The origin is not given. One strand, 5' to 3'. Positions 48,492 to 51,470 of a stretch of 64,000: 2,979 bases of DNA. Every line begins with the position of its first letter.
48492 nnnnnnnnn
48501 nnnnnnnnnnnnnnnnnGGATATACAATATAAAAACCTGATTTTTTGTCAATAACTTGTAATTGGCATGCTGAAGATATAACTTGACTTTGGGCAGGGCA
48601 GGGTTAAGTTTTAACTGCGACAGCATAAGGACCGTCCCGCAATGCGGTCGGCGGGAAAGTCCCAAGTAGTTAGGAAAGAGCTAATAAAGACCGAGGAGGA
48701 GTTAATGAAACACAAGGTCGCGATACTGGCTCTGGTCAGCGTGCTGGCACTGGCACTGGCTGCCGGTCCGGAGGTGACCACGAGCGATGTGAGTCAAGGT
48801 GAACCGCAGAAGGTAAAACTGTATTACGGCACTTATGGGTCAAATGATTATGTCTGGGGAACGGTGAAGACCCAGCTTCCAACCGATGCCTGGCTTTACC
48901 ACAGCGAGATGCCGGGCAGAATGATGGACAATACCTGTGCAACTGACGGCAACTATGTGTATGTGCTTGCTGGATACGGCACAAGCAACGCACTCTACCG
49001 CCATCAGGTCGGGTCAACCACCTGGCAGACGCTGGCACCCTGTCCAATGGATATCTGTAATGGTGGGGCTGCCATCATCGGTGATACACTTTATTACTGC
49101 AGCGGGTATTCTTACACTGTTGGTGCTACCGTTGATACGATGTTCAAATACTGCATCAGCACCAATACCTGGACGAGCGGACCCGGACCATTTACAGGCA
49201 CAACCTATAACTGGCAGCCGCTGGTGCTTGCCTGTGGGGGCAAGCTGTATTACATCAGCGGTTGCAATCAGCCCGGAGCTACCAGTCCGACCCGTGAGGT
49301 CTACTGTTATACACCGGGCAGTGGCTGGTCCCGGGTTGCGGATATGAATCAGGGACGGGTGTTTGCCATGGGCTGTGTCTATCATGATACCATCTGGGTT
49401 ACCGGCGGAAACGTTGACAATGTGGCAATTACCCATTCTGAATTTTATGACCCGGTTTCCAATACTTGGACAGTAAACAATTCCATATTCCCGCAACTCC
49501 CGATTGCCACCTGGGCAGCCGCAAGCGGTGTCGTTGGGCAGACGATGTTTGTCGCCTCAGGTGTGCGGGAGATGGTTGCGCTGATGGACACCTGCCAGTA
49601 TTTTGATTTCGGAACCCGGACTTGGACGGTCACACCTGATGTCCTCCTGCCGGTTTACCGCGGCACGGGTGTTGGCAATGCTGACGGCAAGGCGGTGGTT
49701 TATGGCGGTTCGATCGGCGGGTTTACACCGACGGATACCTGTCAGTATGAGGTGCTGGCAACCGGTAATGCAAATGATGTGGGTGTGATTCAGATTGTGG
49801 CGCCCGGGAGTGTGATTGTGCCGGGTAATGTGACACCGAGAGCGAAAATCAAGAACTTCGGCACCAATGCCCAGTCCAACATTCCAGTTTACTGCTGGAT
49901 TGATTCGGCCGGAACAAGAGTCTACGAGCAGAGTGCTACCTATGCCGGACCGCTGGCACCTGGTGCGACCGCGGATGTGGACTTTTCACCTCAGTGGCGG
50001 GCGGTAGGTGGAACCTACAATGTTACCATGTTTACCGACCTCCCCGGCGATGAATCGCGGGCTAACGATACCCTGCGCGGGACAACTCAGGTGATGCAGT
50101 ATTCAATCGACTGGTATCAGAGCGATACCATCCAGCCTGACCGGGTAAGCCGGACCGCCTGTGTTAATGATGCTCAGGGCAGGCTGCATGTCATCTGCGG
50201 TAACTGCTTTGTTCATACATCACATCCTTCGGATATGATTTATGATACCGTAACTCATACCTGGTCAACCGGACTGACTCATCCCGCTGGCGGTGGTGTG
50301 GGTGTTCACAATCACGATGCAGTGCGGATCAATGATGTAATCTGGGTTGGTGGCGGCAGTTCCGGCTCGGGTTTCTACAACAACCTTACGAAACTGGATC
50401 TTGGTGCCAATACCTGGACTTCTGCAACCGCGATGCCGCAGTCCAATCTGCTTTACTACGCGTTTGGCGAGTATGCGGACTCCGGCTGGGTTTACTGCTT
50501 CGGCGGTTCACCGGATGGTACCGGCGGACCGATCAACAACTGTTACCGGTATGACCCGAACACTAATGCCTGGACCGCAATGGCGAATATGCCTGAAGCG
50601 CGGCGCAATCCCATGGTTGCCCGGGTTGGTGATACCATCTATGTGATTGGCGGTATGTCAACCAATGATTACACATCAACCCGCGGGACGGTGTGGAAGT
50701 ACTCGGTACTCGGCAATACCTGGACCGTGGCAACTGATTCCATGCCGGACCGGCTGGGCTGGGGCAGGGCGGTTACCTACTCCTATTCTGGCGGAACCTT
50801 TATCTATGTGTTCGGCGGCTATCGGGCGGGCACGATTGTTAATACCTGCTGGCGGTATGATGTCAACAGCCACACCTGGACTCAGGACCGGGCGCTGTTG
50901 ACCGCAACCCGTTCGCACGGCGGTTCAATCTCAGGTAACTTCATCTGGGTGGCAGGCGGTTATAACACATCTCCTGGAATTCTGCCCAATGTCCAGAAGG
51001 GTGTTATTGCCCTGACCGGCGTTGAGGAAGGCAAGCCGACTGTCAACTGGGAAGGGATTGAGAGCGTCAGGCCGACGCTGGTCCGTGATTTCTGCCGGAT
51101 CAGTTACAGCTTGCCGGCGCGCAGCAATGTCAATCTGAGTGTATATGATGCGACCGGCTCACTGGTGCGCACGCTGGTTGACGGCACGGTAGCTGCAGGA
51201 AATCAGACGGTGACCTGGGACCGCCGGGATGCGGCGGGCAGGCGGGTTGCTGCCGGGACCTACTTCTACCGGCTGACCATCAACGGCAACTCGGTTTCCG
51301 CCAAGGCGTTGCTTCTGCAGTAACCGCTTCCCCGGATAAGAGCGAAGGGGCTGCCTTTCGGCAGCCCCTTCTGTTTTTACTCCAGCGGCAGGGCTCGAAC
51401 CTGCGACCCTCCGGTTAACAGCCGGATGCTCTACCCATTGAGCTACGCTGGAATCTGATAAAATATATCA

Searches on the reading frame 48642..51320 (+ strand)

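Call 31: search_protein_families(library=pfam, proteins=[window:48642-51320:+], max_evalue=0.01)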
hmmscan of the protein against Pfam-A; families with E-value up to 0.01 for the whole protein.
window:48642-51320:+ (893 aa): 14 families
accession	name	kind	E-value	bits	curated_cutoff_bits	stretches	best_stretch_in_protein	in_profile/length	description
PF13964.12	Kelch_6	-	2.1e-37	126.3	25.3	5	717-749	11-43/50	Kelch motif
PF24681.1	Kelch_KLHDC2_KLHL20_DRC7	-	1.1e-34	120.1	50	4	617-775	11-174/221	KLHDC2/KLHL20/DRC7 Kelch-repeats domain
PF13418.12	Kelch_4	-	3.2e-30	104.3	21.6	4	560-600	7-49/49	Galactose oxidase, central domain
PF24981.1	Beta-prop_ATRN-LZTR1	-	1.6e-29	103.5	50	4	617-775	52-221/289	Attractin/LZTR1 beta-propeller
PF01344.31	Kelch_1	-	1.3e-27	95.4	20.1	3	721-748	14-41/46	Kelch motif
PF25210.1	Kelch_FKB95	-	4.3e-22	79.5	70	3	617-696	45-122/268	FKB95, Kelch-repeats domain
PF13415.12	Kelch_3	-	2.1e-20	72.8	22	3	720-761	3-45/48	Galactose oxidase, central domain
PF24996.1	NANM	-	3.3e-14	53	45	3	553-648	6-100/350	N-acetylneuraminate epimerase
PF13860.13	FlgD_ig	-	1.4e-10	41.5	27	1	828-879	23-74/79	FlgD Ig-like domain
PF07646.21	Kelch_2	-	4.1e-10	39.6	21.3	0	721-747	14-42/48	Kelch motif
PF07705.17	CARDB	-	6.7e-05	23.5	22.7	1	379-466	3-84/101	CARDB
PF13585.12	CHU_C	-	0.00052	20.5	27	1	826-884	25-77/86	CHU_C Type IX secretion signal domain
PF07893.19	DUF1668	-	0.0017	18.2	23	0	633-689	83-136/336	Protein of unknown function (DUF1668)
PF02347.22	GDC-P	-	0.0033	16.8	26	1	17-110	218-303/429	Glycine cleavage system P-protein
